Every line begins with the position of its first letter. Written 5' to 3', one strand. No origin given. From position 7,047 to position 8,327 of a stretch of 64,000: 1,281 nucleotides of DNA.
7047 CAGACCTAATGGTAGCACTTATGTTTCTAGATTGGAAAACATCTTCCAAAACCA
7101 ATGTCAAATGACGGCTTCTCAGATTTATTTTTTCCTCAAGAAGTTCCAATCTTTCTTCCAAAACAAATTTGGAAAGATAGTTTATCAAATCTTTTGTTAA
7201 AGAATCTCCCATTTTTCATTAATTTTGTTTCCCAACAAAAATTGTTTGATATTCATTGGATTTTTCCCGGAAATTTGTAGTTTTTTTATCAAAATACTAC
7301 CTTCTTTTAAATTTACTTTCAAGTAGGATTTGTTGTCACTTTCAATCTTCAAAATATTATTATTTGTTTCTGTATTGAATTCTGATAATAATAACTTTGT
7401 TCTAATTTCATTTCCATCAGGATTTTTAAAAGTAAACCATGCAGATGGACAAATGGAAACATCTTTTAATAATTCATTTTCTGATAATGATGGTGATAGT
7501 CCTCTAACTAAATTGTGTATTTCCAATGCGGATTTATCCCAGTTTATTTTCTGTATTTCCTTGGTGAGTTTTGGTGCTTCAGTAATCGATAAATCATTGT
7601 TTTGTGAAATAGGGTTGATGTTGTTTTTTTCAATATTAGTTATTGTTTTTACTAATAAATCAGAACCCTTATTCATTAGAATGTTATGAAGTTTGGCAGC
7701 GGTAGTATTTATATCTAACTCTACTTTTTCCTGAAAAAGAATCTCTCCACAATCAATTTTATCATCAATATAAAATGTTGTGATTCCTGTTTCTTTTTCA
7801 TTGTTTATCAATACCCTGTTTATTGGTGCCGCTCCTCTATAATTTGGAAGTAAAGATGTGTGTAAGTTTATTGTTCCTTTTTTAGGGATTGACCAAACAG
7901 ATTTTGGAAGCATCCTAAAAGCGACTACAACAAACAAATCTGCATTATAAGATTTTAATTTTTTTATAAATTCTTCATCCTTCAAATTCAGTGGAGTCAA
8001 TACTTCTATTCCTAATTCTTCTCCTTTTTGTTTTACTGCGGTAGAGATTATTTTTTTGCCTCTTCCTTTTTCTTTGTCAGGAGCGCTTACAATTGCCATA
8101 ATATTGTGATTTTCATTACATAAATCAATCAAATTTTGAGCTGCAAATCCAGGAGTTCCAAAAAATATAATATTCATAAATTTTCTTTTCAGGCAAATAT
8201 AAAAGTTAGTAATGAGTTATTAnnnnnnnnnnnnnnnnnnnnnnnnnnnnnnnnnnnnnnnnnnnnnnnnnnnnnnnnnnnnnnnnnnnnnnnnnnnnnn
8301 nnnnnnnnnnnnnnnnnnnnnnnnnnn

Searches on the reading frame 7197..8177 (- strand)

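Call 19: search_protein_families(library=pfam, proteins=[window:7197-8177:-], max_evalue=0.001)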
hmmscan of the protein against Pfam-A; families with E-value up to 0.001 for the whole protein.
window:7197-8177:- (326 aa): 2 families
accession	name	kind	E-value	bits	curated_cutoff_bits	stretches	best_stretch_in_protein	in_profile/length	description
PF00551.24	Formyl_trans_N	-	3.3e-35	121.9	26.1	1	1-179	1-181/181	Formyl transferase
PF02911.23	Formyl_trans_C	-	7.6e-14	52.2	21.1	1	203-317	1-99/100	Formyl transferase, C-terminal domain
